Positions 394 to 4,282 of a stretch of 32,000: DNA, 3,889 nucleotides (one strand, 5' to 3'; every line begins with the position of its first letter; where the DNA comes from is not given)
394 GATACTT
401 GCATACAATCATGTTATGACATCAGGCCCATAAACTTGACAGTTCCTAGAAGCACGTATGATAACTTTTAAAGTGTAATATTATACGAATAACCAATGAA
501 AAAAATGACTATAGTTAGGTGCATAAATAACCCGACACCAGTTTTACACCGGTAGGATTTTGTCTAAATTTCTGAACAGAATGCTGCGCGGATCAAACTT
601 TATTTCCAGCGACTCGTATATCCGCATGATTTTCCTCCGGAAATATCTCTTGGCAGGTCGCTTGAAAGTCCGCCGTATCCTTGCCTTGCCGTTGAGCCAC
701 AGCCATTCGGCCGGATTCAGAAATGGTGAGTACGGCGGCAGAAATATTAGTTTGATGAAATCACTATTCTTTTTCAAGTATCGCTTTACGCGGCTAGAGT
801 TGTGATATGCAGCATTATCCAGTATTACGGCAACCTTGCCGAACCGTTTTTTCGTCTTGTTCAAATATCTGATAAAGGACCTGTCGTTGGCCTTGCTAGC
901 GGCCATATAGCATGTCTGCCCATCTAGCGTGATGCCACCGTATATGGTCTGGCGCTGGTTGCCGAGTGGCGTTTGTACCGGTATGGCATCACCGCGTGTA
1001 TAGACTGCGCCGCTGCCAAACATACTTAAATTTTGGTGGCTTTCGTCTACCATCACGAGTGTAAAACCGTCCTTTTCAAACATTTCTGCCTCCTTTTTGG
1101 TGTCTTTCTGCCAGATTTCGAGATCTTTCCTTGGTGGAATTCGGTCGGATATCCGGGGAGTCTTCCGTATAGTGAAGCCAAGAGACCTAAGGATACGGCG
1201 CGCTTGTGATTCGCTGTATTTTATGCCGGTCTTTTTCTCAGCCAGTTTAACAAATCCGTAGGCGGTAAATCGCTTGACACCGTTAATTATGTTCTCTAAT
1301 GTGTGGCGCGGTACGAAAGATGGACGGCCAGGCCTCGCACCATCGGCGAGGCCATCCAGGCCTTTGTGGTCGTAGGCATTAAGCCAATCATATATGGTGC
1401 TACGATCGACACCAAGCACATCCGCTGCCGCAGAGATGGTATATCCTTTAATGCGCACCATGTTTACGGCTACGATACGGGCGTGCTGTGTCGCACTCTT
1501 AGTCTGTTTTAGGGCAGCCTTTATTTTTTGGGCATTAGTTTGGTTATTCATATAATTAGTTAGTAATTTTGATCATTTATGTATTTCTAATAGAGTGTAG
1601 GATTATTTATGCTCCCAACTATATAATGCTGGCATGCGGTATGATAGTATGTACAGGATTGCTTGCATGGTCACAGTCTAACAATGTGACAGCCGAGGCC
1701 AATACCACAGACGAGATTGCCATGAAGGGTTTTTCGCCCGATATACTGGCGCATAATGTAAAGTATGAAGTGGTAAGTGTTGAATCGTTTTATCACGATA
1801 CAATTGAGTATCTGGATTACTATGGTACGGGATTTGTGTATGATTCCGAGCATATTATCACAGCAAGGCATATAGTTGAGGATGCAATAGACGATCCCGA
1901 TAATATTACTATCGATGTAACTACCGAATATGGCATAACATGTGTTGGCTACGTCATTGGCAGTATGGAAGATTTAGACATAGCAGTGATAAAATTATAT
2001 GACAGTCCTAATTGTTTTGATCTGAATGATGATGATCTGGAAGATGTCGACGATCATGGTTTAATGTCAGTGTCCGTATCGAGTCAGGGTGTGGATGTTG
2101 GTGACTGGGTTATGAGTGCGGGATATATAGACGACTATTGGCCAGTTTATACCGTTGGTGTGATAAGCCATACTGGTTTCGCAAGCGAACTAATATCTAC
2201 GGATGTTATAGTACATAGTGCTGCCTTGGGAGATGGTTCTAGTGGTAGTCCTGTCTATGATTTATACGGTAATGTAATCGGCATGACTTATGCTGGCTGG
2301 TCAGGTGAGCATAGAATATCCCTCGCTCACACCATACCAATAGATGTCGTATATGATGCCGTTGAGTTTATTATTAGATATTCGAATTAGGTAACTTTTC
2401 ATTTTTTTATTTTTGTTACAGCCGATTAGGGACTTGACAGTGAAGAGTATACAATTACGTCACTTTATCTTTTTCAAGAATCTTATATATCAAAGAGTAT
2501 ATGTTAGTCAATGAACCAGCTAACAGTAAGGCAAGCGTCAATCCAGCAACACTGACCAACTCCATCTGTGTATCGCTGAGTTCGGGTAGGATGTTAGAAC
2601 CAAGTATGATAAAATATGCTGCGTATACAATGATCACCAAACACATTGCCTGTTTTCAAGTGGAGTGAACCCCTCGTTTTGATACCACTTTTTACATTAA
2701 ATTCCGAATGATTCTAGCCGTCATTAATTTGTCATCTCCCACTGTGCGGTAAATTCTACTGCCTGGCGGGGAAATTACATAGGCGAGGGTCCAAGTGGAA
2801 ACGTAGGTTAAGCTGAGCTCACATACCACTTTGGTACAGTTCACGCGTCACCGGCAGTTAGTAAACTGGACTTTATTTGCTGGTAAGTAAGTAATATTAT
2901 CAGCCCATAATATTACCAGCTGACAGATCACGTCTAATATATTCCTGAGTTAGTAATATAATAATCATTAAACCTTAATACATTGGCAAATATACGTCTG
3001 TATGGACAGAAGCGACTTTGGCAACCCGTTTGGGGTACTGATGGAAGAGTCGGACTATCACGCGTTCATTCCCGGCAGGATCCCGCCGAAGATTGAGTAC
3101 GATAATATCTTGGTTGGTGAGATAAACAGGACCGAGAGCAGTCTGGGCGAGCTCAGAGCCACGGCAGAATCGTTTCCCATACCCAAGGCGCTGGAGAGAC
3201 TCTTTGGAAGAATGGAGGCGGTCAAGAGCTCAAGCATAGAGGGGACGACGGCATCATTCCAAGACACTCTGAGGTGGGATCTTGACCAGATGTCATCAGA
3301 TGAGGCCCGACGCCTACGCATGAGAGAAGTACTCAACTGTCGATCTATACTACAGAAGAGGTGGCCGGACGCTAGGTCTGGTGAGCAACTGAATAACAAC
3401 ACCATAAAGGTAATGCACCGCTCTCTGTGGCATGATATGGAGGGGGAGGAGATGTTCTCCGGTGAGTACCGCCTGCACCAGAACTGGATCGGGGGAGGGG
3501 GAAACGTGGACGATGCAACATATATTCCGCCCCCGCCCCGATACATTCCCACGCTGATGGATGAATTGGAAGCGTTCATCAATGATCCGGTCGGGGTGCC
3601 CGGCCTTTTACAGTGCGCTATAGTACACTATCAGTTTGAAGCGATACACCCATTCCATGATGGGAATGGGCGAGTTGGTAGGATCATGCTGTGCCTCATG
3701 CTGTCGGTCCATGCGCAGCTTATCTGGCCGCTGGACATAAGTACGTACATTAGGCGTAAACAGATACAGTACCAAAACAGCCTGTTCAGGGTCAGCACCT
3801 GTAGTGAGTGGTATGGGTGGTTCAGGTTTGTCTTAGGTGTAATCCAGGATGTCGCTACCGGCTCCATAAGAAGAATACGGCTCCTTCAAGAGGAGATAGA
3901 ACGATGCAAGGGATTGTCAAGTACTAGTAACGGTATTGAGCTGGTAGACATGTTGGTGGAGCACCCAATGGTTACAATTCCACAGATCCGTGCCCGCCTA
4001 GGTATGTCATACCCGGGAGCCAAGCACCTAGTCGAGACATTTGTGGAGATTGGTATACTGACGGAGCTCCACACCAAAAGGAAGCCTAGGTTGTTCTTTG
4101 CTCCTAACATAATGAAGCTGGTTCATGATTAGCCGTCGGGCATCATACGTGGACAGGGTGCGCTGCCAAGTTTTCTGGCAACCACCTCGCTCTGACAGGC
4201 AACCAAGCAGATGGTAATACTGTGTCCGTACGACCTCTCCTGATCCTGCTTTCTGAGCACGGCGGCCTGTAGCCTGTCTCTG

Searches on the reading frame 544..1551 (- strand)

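Call 78: search_protein_families(library=pfam, proteins=[window:544-1551:-], max_evalue=0.0001)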
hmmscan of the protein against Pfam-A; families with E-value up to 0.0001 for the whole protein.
window:544-1551:- (335 aa): 8 families
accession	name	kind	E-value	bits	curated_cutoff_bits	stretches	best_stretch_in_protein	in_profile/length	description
PF13358.12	DDE_3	-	4.3e-21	75.7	28.6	1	165-295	2-138/146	DDE superfamily endonuclease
PF13518.12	HTH_28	-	9.4e-13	48.4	25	1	25-77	2-51/52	Helix-turn-helix domain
PF13551.12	HTH_29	-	6.2e-12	45.9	28.1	1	36-78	11-54/64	Winged helix-turn helix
PF13384.12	HTH_23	-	1.3e-11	44.4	24.6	1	21-68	3-49/50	Homeodomain-like domain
PF13565.12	HTH_32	-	1.3e-08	35.7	33.7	1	52-121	1-73/73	Homeodomain-like domain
PF13011.12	LZ_Tnp_IS481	-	7.6e-06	26.6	22.2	1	21-79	10-66/85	leucine-zipper of insertion element IS481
PF06056.18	Terminase_5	-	8.5e-05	22.9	20.3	0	35-74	12-51/58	Putative ATPase subunit of terminase (gpP-like)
PF13592.12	HTH_33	-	8.6e-05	22.5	25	0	99-131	9-41/60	Winged helix-turn helix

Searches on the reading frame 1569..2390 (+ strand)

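Call 78: search_protein_families(library=pfam, proteins=[window:1569-2390:+], max_evalue=0.0001)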
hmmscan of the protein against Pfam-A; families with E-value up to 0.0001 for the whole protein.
window:1569-2390:+ (273 aa): 1 family
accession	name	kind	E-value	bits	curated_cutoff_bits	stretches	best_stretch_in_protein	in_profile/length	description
PF13365.12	Trypsin_2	-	5e-19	69.9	27.6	1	86-239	1-144/144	Trypsin-like peptidase domain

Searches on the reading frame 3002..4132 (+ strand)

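Call 78: search_protein_families(library=pfam, proteins=[window:3002-4132:+], max_evalue=0.0001)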
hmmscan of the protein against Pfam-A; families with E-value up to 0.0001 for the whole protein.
window:3002-4132:+ (376 aa): 2 families
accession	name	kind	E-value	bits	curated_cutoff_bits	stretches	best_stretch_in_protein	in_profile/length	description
PF02661.23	Fic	-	7e-18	65.7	24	1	130-234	2-93/93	Fic/DOC family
PF13784.11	Fic_N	-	2e-10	41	26.7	1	41-115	4-75/82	Fic/DOC family N-terminal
